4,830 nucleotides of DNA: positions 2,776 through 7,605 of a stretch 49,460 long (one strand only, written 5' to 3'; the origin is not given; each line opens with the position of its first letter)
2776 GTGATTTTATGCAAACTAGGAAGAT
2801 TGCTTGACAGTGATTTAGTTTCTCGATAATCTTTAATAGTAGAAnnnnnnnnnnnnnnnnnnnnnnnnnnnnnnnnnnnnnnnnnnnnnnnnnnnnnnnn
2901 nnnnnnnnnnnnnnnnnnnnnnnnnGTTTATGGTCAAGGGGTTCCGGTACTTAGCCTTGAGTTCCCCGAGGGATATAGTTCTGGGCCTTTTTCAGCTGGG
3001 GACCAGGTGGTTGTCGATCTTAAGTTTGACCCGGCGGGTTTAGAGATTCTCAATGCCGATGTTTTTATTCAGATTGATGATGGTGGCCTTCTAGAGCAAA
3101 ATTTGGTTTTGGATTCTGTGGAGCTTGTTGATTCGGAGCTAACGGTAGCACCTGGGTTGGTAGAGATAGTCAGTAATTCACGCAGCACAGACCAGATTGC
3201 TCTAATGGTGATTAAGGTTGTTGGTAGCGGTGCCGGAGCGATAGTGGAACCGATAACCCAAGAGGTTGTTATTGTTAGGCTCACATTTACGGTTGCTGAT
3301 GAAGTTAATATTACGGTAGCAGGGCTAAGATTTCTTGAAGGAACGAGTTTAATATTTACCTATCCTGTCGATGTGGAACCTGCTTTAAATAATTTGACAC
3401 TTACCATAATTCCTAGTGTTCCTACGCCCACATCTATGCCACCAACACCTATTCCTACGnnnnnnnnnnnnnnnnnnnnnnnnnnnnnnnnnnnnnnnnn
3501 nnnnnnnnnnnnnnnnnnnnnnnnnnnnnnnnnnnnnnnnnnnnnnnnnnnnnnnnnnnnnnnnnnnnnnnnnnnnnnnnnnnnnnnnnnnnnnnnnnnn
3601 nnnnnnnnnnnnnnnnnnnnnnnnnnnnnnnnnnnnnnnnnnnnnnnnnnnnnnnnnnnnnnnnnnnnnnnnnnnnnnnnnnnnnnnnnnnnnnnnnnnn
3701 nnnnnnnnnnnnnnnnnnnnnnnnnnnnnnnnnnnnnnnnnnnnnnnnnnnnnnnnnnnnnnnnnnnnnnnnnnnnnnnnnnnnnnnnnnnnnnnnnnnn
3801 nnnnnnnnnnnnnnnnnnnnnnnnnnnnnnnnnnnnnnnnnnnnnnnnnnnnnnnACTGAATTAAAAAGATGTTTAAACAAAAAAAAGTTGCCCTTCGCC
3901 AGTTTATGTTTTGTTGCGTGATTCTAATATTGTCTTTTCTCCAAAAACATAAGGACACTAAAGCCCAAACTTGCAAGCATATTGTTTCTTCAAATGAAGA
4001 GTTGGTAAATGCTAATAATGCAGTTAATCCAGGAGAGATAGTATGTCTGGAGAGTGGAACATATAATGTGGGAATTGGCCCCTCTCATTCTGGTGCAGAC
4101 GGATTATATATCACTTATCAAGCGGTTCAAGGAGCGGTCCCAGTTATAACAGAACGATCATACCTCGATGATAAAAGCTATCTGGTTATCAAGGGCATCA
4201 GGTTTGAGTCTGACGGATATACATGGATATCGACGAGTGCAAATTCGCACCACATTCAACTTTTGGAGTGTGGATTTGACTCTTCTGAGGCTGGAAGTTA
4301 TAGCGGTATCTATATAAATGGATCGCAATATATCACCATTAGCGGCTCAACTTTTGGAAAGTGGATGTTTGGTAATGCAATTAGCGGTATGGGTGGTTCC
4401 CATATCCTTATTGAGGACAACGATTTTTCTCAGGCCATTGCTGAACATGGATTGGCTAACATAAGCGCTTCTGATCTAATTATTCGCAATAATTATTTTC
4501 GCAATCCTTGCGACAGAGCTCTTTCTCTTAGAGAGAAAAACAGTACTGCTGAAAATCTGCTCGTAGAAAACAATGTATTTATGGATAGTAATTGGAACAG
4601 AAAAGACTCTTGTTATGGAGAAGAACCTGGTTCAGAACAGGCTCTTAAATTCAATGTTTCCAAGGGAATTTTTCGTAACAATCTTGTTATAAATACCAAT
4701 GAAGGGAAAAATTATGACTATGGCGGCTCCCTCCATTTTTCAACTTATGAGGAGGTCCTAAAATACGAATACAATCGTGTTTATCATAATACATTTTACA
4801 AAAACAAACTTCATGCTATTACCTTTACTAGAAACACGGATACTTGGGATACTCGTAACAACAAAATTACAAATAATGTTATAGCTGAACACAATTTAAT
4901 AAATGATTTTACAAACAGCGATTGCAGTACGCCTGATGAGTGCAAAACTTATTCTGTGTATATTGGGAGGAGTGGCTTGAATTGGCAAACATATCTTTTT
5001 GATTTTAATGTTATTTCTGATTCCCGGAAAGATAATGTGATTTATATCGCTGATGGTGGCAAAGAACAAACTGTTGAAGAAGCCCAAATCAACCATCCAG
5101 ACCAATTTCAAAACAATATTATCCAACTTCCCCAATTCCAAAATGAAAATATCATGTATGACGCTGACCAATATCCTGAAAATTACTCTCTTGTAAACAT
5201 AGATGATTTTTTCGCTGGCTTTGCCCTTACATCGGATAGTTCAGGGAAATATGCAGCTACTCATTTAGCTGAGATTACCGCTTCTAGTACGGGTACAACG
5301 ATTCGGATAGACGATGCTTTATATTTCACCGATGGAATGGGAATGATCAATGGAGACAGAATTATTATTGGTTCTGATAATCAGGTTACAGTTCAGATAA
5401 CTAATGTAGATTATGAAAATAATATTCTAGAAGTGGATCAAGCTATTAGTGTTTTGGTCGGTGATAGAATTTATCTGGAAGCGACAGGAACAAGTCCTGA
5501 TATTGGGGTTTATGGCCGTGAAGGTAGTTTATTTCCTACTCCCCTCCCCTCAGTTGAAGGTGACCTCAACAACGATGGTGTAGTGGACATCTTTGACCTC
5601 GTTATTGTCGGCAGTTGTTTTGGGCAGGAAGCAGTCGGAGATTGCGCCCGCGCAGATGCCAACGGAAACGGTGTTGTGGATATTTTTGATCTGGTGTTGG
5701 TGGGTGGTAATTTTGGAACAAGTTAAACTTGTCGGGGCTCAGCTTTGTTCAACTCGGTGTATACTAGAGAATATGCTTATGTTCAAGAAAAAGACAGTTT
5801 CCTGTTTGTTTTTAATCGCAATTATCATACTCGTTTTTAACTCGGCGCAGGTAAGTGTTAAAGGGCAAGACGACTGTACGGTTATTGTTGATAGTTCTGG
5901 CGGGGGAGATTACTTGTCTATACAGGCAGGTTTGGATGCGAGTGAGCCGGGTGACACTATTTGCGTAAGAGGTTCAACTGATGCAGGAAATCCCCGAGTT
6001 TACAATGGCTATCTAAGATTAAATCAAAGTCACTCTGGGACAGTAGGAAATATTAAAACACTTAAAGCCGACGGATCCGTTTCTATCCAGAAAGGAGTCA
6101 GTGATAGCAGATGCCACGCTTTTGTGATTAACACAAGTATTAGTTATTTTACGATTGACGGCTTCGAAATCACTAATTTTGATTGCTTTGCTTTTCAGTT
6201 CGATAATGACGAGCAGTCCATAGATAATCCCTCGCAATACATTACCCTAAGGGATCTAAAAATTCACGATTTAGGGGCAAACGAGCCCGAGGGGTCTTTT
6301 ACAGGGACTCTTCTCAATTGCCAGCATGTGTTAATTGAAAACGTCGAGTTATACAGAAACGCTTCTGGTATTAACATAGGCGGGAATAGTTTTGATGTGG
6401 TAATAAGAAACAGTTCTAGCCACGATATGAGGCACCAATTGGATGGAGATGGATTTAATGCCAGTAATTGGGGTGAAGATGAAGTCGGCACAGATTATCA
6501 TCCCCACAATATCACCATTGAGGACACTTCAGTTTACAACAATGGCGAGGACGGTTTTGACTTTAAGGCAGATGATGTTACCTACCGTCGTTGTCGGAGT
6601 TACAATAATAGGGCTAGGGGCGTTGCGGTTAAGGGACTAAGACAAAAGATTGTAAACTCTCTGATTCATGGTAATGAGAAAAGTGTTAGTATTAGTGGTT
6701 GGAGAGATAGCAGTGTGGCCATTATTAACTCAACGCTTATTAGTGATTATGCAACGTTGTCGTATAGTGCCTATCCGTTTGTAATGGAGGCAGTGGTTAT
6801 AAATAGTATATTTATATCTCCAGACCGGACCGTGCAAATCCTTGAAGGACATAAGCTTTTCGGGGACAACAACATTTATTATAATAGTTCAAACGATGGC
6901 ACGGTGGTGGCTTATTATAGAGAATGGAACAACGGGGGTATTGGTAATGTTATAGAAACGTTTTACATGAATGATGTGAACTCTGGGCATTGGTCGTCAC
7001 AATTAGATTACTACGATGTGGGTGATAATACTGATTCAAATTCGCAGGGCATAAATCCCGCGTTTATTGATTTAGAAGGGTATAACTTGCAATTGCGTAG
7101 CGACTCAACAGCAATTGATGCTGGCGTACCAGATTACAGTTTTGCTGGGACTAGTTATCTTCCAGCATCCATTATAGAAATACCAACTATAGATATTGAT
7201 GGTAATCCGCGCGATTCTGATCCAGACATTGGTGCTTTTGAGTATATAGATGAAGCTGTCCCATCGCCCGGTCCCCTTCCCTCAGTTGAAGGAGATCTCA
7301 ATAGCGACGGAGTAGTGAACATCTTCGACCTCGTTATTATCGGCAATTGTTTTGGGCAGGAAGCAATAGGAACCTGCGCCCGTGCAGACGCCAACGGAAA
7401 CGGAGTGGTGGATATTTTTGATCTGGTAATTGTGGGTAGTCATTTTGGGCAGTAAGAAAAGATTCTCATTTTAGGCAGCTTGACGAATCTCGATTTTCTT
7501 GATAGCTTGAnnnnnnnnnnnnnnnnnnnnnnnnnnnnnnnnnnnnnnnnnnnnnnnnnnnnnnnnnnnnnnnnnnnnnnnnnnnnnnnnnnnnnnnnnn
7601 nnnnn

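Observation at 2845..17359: Compact cellulosome-like cohesin-dockerin system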

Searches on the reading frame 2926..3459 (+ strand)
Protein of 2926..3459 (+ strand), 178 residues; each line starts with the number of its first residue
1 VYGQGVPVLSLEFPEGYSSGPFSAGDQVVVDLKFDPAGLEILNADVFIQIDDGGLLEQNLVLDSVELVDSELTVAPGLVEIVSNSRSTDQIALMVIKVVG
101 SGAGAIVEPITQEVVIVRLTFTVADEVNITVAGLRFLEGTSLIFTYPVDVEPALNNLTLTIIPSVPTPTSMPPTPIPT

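Call 23: search_protein_representatives(protein=window:2926-3459:+)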
Query: 178 residues. Proteins with E-value up to 0.001 (for the whole library): 2; up to 1e-10: 1; up to 1e-30: 1. The best 2 are listed.
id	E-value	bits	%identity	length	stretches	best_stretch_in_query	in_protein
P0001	8.5e-104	361.0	100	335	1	1-178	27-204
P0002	1.3e-04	38.3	47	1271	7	130-154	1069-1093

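Call 24: search_protein_families(library=pfam, proteins=[P0002], max_evalue=0.01)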
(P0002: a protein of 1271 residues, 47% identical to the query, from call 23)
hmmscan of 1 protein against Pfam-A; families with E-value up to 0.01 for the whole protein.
P0002 (1271 aa): 9 families
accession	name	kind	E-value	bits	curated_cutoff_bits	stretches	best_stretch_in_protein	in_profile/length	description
PF07348.17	Syd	-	1.1e-16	61.4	25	0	733-768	120-155/175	Syd protein (SUKH-2)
PF16958.10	PRP9_N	-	4.2e-12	46.8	27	0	732-753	21-42/150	Pre-mRNA-splicing factor PRP9 N-terminus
PF20623.4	Sgo0707_N2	-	1.6e-07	31.3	27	0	991-1006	61-76/141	Sgo0707 N2 domain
PF07581.17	Glug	-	1.1e-06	29.1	20.5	2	133-160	1-28/28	The GLUG motif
PF07523.18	Big_3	-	2.9e-06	27.9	21.2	1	396-461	3-68/68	Bacterial Ig-like domain (group 3)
PF03442.20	CBM_X2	-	3.4e-06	27.5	28.9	0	486-505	30-48/83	Carbohydrate binding domain X2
PF19910.5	DUF6383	-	2.6e-05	24.7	23.7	0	986-1030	30-74/74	Domain of unknown function (DUF6383)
PF05342.19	Peptidase_M26_N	-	0.00017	21.4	27.7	1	87-157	187-250/250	M26 IgA1-specific Metallo-endopeptidase N-terminal region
PF15868.10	MBF2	-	0.0038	18.1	25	0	952-1005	35-86/90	Transcription activator MBF2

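Call 32: predict_structure(protein=window:2926-3459:+)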
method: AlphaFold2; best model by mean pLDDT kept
length: 178 residues; sequences in the alignment: 1
mean_pLDDT: 43.6   pTM: 0.44
mean pLDDT of the five models: 43.6, 42.1, 37.0, 35.8, 27.9
residues with pLDDT >= 90: 0; 70-90: 3; 50-70: 48; < 50: 127
segments of 3 or more residues with pLDDT < 50: 1-20, 36-47, 51-58, 71-112, 124-126, 128-168
pLDDT, mean of each block of 10 residues (from residue 1): 35 43 61 51 45 48 58 39 36 39 35 54 50 37 28 27 37 67
secondary structure, 60 per line:
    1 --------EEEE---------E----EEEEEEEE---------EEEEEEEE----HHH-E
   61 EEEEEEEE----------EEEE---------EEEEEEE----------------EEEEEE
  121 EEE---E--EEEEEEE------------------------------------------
elements in order: E9-12 E27-34 E44-51 E60-68 E79-82 E92-98 E115-123 E130-136

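Call 43: fold_search(model_id=the predicted structure, library=pdb)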
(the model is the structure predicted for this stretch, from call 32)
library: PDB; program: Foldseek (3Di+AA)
matches with E <= 10: 905; with E <= 0.001: 0
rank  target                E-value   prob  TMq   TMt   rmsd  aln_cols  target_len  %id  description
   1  8w5b                  1.5e-03  1.00  0.33  0.17   5.5       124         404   10  Crystal Structure of the shaft pilin LrpA from Ligilactobacillus ruminis (released 2024-07-10)
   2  2vo8                  4.1e-03  1.00  0.38  0.47   5.1       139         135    8  Cohesin module from Clostridium perfringens ATCC13124 family 33 glycoside hydrolase. (released 2008-09-02)
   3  3hr6                  5.1e-03  1.00  0.42  0.20   5.1       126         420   12  Structure of the Corynebacterium diphtheriae major pilin SpaA points to a modular pilus assembly stabilizing isopeptide  (released 2009-09-15)
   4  3htl                  5.1e-03  1.00  0.39  0.19   5.7       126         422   13  Structure of the Corynebacterium diphtheriae major pilin SpaA points to a modular pilus assembly with stabilizing isopep (released 2009-09-15)
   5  8kcl                  6.0e-03  0.99  0.34  0.25   5.5       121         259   13  Crystal Structure of M- and C-Domains of the shaft pilin LrpA from Ligilactobacillus ruminis - Triclinic form (released 2024-07-10)
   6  6ixy_B                9.3e-03  1.00  0.44  0.20   4.2       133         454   14  X-ray structure of major pilin from C. perfringens SM101 (released 2019-08-14)
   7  5lxv_A                1.3e-02  0.99  0.34  0.35   5.0       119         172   13  Crystal structure of Ruminococcus flavefaciens scaffoldin C cohesin in complex with a dockerin from an uncharacterized (released 2016-10-19)
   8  5lxv_C                1.5e-02  0.99  0.34  0.35   5.0       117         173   12  Crystal structure of Ruminococcus flavefaciens scaffoldin C cohesin in complex with a dockerin from an uncharacterized (released 2016-10-19)
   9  8wb8                  1.5e-02  0.97  0.32  0.17   6.3       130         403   12  Crystal Structure of the shaft pilin LrpA from Ligilactobacillus ruminis - orthorhombic form (released 2024-07-10)
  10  1g1k_A                1.8e-02  0.99  0.36  0.43   5.3       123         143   17  COHESIN MODULE FROM THE CELLULOSOME OF CLOSTRIDIUM CELLULOLYTICUM (released 2000-11-22)
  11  8kb2                  2.1e-02  0.98  0.34  0.25   5.3       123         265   13  Crystal Structure of M- and C-Domains of the shaft pilin LrpA from Ligilactobacillus ruminis - iodide derivative (released 2024-07-10)
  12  4bhu_I                2.7e-02  0.82  0.29  0.39   7.2       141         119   11  Crystal structure of BslA - A bacterial hydrophobin (released 2013-08-14)
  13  3qdh                  2.9e-02  0.89  0.35  0.26   9.4       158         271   10  Crystal structure of Actinomyces fimbrial adhesin FimA (released 2011-08-24)
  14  2vn5_C                3.1e-02  0.91  0.30  0.35   6.4       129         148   20  The Clostridium cellulolyticum dockerin displays a dual binding mode for its cohesin partner (released 2008-05-20)
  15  6kgd_A                3.6e-02  0.99  0.41  0.48   5.3       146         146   13  Crystal structure of CaDoc0917(R49D)-CaCohA2 complex at pH 8.0 (released 2020-07-08)
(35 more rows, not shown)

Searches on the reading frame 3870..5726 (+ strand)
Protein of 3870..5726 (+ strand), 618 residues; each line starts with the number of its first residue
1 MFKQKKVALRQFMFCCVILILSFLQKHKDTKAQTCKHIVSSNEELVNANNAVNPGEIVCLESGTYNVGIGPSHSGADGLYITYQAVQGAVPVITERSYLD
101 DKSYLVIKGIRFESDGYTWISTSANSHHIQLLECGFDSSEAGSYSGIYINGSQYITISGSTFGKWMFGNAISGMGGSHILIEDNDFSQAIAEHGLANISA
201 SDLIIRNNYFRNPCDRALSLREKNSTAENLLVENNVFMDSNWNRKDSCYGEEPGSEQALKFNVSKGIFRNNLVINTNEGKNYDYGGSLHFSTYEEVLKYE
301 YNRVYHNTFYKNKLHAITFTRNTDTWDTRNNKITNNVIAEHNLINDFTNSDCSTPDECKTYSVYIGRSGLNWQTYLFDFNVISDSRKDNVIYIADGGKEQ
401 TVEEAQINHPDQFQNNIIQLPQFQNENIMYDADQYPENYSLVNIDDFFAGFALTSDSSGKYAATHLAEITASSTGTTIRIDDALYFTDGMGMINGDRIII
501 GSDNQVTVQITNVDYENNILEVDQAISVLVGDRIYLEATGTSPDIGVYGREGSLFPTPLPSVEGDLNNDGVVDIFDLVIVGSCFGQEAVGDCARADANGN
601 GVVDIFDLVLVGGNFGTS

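Call 4: search_protein_families(library=pfam, proteins=[window:3870-5726:+], max_evalue=0.1)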
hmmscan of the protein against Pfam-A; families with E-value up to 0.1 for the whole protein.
window:3870-5726:+ (618 aa): 3 families
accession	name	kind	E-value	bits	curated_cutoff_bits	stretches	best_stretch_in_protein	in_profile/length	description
PF13229.12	Beta_helix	-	8.5e-08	32.4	25.9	1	125-290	7-153/158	Right handed beta helix region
PF00404.24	Dockerin_1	-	2e-06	28.4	22.9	1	564-611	2-52/57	Dockerin type I domain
PF00036.39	EF-hand_1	-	0.064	13.3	25.4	0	594-609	8-23/29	EF hand domain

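Call 19: search_solved_structures(query=window:3870-5726:+, max_evalue=1)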
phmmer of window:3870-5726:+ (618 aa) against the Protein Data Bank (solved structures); distinct sequences matched with E-value up to 1: 9.
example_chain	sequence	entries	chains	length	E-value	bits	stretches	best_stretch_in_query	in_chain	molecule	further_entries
2y3n_B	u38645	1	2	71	3.4e-05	25.9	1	562-617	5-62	CELLULOSOMAL FAMILY-48 PROCESSIVE GLYCOSIDE HYDROLASE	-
5lxv_B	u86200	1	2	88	0.00058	21.8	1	558-609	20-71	Carbohydrate-binding protein WP_009985128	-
1dbg_A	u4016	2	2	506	0.0042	18.9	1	36-118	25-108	CHONDROITINASE B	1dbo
1ofl_A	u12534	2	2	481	0.011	17.6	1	38-118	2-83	CHONDROITINASE B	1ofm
6kg9_A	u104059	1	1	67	0.15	13.8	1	561-609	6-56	And cellulose-binding endoglucanase family 9 CelL ortholog dockerin domain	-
6kgc_B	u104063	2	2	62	0.25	13.1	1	562-609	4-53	And cellulose-binding endoglucanase family 9 CelL ortholog dockerin domain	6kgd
6kge_D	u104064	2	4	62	0.25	13.1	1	562-609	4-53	And cellulose-binding endoglucanase family 9 CelL ortholog dockerin domain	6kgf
7pao_9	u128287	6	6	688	0.49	12.1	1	378-435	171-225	Elongation factor G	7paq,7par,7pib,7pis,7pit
1c7v_A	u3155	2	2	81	0.9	11.3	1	565-608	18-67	CALCIUM VECTOR PROTEIN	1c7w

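Call 93: search_protein_families(library=ncbifam, proteins=[window:3870-5726:+], max_evalue=0.01)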
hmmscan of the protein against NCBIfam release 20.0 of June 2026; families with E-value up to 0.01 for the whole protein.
window:3870-5726:+ (618 aa): 0 families

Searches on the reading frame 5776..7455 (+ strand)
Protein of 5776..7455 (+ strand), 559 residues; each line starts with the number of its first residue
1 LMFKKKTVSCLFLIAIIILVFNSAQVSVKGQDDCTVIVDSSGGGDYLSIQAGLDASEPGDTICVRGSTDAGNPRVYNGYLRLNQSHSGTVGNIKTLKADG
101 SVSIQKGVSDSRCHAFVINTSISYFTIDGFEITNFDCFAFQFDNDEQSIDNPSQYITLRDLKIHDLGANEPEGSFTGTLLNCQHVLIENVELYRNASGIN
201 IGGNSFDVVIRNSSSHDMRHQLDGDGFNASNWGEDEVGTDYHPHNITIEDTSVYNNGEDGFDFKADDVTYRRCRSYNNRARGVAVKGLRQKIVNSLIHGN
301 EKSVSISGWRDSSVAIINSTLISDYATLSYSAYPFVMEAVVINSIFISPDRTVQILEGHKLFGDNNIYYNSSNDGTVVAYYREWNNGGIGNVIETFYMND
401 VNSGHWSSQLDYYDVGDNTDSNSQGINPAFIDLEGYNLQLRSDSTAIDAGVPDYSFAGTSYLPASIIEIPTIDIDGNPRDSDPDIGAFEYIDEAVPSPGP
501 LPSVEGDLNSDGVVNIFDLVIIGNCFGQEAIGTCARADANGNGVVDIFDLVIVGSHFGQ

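Call 4: search_protein_families(library=pfam, proteins=[window:5788-7455:+], max_evalue=0.1)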
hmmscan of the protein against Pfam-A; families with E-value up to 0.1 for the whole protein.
window:5788-7455:+ (555 aa): 1 family
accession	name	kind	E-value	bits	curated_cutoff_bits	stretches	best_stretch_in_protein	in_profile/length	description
PF00404.24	Dockerin_1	-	1e-07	32.4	22.9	1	502-549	2-52/57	Dockerin type I domain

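Call 20: search_solved_structures(query=window:5788-7455:+, max_evalue=1)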
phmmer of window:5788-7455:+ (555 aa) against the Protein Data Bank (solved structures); distinct sequences matched with E-value up to 1: 13.
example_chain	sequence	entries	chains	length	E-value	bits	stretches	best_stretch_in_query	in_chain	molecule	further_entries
2y3n_B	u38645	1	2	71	3.1e-07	32.6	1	500-555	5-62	CELLULOSOMAL FAMILY-48 PROCESSIVE GLYCOSIDE HYDROLASE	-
5lxv_B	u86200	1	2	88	0.00038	22.4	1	490-548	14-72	Carbohydrate-binding protein WP_009985128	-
2b59_B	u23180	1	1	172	0.0051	18.7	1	493-554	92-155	Cellulosomal scaffolding protein A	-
3kcp_A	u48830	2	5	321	0.015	17.1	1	493-554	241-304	Cellulosomal-scaffolding protein A | Cellulosome anchoring protein cohesin region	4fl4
4u3s_B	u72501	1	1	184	0.034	15.9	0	505-554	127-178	Cellulosomal scaffoldin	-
5g5d_B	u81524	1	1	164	0.039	15.7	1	493-554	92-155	CELLULOSOMAL-SCAFFOLDING PROTEIN A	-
4wi0_B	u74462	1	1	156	0.04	15.7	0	505-555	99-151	Cellulosomal scaffoldin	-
6kg9_A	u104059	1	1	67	0.051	15.4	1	499-547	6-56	And cellulose-binding endoglucanase family 9 CelL ortholog dockerin domain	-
6kgc_B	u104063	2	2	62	0.072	14.8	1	500-547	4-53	And cellulose-binding endoglucanase family 9 CelL ortholog dockerin domain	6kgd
6kge_D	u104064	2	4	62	0.073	14.8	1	500-547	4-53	And cellulose-binding endoglucanase family 9 CelL ortholog dockerin domain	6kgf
5k39_B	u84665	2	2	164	0.19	13.5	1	505-554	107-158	Dockerin module from a protein of unknown function | Ig domain protein group 2 domain protein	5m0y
2ccl_B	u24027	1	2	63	0.57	11.9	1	502-550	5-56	ENDO-1,4-BETA-XYLANASE Y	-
1ohz_B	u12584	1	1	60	0.99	11.1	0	502-550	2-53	ENDO-1,4-BETA-XYLANASE Y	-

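Call 93: search_protein_families(library=ncbifam, proteins=[window:5776-7455:+], max_evalue=0.01)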
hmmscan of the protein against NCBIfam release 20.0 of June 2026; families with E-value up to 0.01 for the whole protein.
window:5776-7455:+ (559 aa): 2 families
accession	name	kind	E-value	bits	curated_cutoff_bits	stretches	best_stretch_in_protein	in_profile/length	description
NF041518.1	choice_anch_Q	domain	3.9e-06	27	25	1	438-490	17-57/58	choice-of-anchor Q domain-containing protein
TIGR04247.1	NosD_copper_fam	subfamily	0.0037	15.9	300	1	148-230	49-133/377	nitrous oxide reductase family maturation protein NosD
